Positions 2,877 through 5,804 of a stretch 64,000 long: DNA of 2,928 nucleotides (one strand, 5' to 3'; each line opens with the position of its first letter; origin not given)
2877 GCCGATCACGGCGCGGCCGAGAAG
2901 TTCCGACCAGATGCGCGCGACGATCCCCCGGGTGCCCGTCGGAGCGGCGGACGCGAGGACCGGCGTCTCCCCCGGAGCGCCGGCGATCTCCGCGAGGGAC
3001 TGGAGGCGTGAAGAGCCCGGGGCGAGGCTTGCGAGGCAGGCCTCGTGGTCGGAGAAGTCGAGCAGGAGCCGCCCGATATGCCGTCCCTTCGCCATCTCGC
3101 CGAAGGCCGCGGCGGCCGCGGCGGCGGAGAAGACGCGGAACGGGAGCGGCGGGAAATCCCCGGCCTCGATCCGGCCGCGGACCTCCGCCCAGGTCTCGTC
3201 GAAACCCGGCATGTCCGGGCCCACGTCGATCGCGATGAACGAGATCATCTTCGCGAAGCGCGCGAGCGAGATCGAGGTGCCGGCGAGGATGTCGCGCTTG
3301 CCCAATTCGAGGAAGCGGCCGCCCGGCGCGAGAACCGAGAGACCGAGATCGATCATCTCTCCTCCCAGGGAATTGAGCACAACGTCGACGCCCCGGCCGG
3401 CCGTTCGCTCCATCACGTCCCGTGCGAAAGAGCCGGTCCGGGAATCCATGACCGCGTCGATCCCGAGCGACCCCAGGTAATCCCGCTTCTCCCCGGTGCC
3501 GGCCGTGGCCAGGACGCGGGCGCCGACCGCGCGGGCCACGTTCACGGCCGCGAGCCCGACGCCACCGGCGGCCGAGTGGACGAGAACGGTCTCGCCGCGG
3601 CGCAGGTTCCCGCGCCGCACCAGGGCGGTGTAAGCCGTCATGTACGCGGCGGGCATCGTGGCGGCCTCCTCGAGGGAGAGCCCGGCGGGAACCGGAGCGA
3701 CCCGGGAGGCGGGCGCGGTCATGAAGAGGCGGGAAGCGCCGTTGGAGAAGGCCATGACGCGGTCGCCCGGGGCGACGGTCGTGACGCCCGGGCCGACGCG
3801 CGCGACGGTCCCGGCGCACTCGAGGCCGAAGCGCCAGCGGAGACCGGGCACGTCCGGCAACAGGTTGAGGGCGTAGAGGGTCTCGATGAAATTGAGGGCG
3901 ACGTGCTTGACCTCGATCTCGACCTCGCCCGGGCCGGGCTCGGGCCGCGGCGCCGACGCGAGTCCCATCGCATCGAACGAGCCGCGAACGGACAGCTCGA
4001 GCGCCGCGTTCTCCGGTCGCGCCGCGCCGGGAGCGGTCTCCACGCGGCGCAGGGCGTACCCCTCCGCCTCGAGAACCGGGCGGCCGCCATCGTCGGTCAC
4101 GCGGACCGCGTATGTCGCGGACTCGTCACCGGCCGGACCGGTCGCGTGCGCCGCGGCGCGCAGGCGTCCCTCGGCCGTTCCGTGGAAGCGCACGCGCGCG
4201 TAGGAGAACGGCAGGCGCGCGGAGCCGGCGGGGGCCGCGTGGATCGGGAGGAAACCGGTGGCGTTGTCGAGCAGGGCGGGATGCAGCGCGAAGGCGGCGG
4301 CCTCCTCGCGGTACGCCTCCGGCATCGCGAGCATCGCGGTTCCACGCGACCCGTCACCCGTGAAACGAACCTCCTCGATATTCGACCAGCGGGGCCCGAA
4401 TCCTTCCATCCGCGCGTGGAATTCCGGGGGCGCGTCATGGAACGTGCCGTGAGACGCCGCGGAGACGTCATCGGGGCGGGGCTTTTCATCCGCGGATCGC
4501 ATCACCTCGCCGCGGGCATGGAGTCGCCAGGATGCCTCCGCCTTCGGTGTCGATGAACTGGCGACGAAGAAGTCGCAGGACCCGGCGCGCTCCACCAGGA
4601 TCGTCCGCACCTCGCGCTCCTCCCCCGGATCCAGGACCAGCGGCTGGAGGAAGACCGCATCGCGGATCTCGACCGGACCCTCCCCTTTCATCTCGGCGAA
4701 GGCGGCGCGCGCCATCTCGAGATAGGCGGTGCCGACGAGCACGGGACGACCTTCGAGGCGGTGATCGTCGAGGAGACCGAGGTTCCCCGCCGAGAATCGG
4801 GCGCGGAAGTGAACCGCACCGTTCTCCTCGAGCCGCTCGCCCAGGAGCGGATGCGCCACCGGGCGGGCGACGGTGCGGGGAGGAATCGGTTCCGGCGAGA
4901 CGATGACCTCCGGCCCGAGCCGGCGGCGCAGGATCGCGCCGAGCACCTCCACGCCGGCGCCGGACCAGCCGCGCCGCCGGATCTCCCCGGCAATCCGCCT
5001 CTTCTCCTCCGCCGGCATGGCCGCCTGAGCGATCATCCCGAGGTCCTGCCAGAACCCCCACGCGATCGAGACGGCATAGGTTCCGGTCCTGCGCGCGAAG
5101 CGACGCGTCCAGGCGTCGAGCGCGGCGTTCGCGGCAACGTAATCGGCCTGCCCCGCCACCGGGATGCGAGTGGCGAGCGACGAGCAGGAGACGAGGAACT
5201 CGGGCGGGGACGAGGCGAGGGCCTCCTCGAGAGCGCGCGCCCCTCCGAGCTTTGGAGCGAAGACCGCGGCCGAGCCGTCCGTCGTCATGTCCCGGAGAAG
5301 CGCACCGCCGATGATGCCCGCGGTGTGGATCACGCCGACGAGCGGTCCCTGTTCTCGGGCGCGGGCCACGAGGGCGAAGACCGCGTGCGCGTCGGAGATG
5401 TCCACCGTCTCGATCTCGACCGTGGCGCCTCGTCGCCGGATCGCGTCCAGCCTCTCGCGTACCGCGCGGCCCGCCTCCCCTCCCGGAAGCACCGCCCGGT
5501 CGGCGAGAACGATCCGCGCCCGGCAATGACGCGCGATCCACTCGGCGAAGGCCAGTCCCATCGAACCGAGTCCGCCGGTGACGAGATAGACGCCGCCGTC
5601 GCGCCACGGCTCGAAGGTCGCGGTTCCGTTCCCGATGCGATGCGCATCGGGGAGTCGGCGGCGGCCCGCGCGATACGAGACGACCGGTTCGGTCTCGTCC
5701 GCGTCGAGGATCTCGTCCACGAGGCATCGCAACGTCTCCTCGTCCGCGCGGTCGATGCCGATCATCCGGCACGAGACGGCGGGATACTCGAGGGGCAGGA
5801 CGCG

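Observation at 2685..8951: Non-canonical reductive-loop order KR-DH-ER in a modular PKS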

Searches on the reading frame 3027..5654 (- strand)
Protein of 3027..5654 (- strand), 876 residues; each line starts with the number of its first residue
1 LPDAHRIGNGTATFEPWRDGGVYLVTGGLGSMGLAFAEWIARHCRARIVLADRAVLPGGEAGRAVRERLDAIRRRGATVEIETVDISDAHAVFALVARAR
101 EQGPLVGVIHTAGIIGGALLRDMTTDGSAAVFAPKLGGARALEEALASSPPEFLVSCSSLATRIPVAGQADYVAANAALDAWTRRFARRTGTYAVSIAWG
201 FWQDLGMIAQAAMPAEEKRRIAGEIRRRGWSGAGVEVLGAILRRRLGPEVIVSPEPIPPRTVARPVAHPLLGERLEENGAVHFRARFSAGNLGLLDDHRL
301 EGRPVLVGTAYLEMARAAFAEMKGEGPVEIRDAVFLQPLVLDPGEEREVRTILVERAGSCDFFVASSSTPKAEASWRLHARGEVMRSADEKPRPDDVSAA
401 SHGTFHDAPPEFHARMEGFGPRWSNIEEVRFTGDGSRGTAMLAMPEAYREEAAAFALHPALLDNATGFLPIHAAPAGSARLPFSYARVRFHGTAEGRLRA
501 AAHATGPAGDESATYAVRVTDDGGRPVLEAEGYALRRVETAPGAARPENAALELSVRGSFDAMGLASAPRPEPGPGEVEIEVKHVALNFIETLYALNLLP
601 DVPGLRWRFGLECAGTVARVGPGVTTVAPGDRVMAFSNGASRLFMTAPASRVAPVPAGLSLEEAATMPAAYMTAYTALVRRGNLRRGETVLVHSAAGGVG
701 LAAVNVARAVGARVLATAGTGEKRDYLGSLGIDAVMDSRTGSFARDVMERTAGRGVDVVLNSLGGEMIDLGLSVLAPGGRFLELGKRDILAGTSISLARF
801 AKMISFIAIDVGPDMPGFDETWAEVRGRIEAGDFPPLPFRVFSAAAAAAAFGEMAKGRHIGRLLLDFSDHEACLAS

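Call 44: search_protein_representatives(alignment_id=A1)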
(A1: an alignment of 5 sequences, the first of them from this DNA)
Query: 5 sequences, 854 profile positions. Proteins with E-value up to 0.001 (for the whole library): 146378; up to 1e-10: 81429; up to 1e-30: 29865. The best 150 are listed.
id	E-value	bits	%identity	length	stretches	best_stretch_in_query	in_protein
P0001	0.0e+00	1450.6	-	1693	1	5-853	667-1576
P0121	0.0e+00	1432.1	-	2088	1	3-853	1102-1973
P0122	0.0e+00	1423.6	-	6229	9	528-844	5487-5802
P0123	0.0e+00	1222.3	-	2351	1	8-853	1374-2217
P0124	0.0e+00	1191.4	-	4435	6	526-851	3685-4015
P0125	0.0e+00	1151.2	-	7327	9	523-846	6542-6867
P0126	0.0e+00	1127.1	-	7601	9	516-846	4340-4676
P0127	0.0e+00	1120.3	-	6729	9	511-846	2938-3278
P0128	0.0e+00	1104.0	-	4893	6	524-850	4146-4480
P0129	0.0e+00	1079.2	-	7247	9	530-846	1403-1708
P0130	0.0e+00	1066.7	-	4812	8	514-846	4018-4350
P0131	0.0e+00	1051.9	-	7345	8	529-846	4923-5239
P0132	0.0e+00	1041.6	-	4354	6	523-848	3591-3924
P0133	0.0e+00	1021.7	-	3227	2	55-852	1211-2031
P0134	0.0e+00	1019.2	-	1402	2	53-850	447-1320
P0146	2.0e-282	955.7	-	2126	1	19-851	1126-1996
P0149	1.4e-274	929.7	-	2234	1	12-849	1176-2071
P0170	5.2e-256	868.3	-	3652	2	255-853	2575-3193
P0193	2.8e-236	803.0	-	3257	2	259-847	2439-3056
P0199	3.8e-234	795.9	-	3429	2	275-852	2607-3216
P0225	2.4e-225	766.8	-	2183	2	256-852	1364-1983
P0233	9.6e-224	761.5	-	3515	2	255-851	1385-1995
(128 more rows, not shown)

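Call 48: list_cluster_members(proteins=[P0121, P0123, P0133, P0146, P0149, P0170, P0193, P0199, P0233, P0225])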
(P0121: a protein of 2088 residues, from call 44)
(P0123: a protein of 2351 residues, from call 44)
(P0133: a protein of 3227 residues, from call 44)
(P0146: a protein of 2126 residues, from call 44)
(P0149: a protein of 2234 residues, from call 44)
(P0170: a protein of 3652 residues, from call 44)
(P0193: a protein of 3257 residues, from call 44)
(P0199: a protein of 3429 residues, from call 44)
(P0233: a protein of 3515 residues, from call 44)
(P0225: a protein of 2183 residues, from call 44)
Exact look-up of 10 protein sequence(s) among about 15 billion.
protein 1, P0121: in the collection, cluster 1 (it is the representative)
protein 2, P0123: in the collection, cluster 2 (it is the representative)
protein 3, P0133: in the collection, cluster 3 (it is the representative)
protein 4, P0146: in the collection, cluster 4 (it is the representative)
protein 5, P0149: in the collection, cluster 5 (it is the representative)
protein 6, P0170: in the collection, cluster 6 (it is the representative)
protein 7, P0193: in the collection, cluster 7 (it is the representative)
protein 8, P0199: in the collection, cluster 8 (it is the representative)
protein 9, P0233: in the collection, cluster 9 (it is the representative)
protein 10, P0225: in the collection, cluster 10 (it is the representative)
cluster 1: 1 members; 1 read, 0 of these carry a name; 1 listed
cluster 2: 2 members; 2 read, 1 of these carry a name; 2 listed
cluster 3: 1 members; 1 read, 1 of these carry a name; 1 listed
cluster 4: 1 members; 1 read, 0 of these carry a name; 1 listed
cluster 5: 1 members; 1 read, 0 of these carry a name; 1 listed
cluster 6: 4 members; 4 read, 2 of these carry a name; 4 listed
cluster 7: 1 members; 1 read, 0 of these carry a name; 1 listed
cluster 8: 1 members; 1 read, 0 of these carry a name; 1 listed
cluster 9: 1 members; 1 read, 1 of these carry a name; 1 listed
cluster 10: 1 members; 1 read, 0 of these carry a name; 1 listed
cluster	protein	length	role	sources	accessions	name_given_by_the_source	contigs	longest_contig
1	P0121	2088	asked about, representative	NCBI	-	-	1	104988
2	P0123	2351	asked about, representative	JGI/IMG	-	acyl transferase domain-containing protein/NAD(P)-dependent dehydrogenase (short-subunit ...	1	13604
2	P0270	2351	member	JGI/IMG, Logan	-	-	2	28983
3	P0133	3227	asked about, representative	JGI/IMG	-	amino acid adenylation domain-containing protein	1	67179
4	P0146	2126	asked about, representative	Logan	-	-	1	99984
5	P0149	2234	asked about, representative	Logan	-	-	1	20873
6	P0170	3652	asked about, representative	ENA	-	-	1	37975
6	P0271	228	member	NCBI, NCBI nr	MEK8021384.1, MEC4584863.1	MAG: AMP-binding protein, partial [Candidatus Parabeggiatoa sp.] | AMP-binding protein [Candidatus Parabeggiatoa sp.]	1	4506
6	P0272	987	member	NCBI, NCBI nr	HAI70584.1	MAG TPA: hypothetical protein DCM38_14250, partial [Gammaproteobacteria bacterium] | hypothetical protein [Gammaproteobacteria bacterium]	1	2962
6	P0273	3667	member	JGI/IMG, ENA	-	-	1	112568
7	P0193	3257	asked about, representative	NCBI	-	-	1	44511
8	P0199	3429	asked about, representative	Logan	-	-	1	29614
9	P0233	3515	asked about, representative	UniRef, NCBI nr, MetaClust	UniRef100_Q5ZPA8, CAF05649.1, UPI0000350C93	Phenolphthiocerol/phthiocerol polyketide synthase subunit E n=1 Tax=Archangium disciforme ... | TubD protein [Archangium disciforme] | status=active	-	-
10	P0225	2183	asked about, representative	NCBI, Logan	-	-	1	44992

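Call 51: find_related_loci(query=A1, collection=genome_contigs, flank=10000)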
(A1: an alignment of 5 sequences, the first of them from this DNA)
Query A1 (876 aa) in genome_contigs; peptide patterns used: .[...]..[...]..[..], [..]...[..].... (x = any residue, [..] = any of these).
83 stretches matched a pattern; 27 encode a relative of the query (tblastn E <= 1e-3); 27 distinct loci.
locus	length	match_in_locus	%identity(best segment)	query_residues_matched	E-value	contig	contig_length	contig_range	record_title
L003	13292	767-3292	46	18-875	0e+0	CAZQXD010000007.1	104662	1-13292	MAG TPA_asm: uncultured Candidatus Competibacteraceae bacterium isolate SRP334346_co1_74 genome assembly, contig: NODE_2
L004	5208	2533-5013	44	18-869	0e+0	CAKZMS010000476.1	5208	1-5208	MAG TPA_asm: uncultured Opitutaceae bacterium isolate ERR2094171_bin.127_CONCOCT_v1.1_MAG genome assembly, contig: ERZ65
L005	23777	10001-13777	42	21-867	2e-177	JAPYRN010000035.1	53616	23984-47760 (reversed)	MAG: Candidatus Latescibacterota bacterium isolate PW3.metabat2.162 PW3_904_length_53616_cov_8.715838, whole genome shot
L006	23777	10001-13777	43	21-867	3e-177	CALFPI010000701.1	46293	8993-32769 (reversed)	MAG TPA_asm: uncultured Gemmatimonadaceae bacterium isolate ERR2206786_bin.69_CONCOCT_v1.1_MAG genome assembly, contig:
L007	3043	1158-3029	38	11-660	3e-108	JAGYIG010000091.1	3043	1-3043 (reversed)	MAG: Opitutaceae bacterium isolate M30B9 91, whole genome shotgun sequence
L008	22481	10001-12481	46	18-869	3e-180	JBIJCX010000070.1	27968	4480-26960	MAG: Opitutaceae bacterium isolate ME2006-08-22D15_3300044611_group2_bin127 Rohwer_bin2637_scaffold_1149_c1, whole genom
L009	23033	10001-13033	32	11-572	2e-75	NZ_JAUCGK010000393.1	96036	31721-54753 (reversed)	Candidatus Parabeggiatoa sp. HSG14 NODE_1_length_96036, whole genome shotgun sequence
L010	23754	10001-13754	34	18-872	5e-142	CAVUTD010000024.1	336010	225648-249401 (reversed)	MAG: uncultured Verrucomicrobiae bacterium isolate MFD00962.bin.1.43 genome assembly, contig: contig_3814, whole genome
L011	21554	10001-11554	35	11-541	1e-49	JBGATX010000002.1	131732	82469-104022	MAG: Planctomycetota bacterium isolate MAG_AAO_H10.88 AAOH10-88_opera_contig_706, whole genome shotgun sequence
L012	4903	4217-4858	47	18-235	2e-45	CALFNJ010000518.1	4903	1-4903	MAG TPA_asm: uncultured Opitutaceae bacterium isolate ERR1654126_bin.37_CONCOCT_v1.1_MAG genome assembly, contig: ERZ150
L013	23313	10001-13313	29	18-845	4e-45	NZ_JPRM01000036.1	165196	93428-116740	Flavobacterium hydatis strain DSM 2063 contig036, whole genome shotgun sequence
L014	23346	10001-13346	31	14-865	4e-43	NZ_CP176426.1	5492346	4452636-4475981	Flavobacterium sp. PS2 chromosome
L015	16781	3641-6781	37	1-865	3e-36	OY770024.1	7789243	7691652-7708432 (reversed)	MAG: Rhodospirillales bacterium isolate f6e2be23-8832-45e3-9f96-a03639f77de9 genome assembly, chromosome: 1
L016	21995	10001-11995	40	18-254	3e-33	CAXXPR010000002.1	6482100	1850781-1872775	MAG: Desulfatiglandales bacterium isolate a8f5a47d-4dac-4919-b032-e1fff6f47f18 genome assembly, contig: contig_2, whole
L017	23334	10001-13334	29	18-865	2e-45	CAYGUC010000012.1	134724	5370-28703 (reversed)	MAG TPA_asm: uncultured Flavobacteriaceae bacterium isolate ERP117304_co3_276 genome assembly, contig: NODE_154_length_1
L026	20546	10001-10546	34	24-213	3e-12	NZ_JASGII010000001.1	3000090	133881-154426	MAG: Gordonia sp. (in: high G+C Gram-positive bacteria) isolate 5N287 JMF-2111-06-0005.ont.bin.287_0, whole genome shotg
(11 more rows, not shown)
